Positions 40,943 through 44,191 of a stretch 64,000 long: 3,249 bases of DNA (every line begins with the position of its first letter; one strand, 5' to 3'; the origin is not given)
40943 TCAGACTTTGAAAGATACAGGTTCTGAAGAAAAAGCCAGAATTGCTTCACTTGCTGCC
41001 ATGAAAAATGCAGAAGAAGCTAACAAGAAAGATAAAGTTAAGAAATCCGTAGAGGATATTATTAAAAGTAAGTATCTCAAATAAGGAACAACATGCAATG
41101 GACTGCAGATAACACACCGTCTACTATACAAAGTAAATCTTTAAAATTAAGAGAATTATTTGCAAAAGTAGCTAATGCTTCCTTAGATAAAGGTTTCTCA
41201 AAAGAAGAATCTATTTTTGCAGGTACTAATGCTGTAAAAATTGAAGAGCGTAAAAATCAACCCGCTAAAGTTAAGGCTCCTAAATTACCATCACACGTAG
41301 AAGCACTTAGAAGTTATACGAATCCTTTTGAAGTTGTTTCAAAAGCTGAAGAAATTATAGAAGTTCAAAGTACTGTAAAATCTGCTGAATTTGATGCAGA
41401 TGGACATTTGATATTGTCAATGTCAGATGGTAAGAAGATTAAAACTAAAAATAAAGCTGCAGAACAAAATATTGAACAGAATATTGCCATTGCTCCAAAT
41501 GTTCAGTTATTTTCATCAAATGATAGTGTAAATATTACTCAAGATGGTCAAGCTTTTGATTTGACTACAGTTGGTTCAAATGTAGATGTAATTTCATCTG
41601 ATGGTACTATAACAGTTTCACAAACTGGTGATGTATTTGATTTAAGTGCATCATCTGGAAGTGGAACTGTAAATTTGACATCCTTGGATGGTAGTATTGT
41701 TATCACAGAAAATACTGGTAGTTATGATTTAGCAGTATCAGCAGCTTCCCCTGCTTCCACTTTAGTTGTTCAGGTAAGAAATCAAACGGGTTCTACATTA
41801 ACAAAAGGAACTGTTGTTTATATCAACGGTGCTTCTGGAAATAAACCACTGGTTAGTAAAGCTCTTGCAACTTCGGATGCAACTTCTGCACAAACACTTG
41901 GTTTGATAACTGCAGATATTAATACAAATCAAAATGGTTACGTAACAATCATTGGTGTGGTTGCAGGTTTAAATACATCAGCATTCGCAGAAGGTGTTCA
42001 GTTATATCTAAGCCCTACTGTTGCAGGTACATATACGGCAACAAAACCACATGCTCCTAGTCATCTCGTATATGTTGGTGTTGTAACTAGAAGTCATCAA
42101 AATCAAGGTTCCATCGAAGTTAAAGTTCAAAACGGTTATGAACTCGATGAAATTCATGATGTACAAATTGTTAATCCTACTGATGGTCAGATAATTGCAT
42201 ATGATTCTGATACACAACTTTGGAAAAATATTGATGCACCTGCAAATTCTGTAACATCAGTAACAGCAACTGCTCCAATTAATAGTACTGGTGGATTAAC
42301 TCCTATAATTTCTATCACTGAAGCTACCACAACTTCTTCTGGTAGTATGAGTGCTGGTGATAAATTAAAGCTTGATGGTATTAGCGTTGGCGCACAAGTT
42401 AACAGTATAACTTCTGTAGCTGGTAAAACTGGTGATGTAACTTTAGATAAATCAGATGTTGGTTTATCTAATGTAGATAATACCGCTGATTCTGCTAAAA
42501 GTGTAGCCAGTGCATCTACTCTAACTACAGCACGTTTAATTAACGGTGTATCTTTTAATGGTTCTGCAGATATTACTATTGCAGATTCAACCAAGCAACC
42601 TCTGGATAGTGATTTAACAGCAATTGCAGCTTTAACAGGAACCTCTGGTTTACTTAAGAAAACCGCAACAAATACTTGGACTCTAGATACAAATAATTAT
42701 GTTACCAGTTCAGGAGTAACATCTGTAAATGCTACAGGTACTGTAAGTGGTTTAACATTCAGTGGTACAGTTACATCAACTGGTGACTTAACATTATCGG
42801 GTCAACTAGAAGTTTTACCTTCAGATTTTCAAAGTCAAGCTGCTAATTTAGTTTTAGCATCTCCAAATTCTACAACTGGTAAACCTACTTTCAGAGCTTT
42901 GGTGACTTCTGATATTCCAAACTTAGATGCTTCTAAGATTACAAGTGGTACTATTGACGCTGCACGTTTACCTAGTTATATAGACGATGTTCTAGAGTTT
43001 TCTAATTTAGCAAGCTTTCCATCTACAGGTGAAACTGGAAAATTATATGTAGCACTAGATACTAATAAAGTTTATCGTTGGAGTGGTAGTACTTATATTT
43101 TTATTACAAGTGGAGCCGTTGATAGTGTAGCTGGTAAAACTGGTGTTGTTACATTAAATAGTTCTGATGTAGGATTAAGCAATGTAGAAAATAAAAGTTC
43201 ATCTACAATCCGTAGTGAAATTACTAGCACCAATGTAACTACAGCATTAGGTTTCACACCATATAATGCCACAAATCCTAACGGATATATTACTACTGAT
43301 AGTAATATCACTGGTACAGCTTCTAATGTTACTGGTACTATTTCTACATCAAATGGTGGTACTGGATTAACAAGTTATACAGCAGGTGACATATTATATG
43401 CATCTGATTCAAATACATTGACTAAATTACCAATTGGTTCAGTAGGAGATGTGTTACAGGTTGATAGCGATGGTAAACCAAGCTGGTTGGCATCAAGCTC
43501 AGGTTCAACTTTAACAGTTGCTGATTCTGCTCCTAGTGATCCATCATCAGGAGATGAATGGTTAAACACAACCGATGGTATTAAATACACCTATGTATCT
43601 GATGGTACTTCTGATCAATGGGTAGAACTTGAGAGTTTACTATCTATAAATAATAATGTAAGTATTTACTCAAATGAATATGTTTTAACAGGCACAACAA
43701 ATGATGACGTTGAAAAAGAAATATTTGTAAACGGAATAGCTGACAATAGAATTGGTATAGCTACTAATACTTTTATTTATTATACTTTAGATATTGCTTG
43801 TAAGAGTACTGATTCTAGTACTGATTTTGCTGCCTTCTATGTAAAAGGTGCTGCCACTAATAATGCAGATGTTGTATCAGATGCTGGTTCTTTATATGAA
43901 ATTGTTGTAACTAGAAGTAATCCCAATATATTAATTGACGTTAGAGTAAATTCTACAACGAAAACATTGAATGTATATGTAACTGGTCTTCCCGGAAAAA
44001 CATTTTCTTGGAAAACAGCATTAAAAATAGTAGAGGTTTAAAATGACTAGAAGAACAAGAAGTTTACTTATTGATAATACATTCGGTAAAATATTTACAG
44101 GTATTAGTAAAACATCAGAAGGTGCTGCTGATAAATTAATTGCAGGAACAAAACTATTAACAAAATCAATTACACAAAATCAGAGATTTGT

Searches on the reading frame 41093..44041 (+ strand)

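Call 11: search_protein_families(library=phrogs, proteins=[window:41093-44041:+], max_evalue=0.00001)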
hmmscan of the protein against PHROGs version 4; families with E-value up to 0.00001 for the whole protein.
window:41093-44041:+ (982 aa): 8 families
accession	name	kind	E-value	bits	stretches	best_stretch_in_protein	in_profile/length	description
phrog_2952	-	tail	2.4e-19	70.7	2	432-489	169-226/488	minor tail protein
phrog_15439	-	other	1.7e-18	68.5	1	615-726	51-164/290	peptidase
phrog_3018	-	head and packaging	3.7e-14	53.5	1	588-768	10-195/341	head decoration protein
phrog_24819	-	unknown function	8.7e-13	48.2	1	437-479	53-95/823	-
phrog_5207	-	unknown function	1.1e-11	45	0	439-550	457-508/689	-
phrog_28171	-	unknown function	6.9e-10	39.1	1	410-548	37-175/476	-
phrog_13892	-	tail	1.5e-08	35.1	1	671-753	546-624/676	minor tail protein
phrog_38707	-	unknown function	2.2e-07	30.9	0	609-673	444-517/675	-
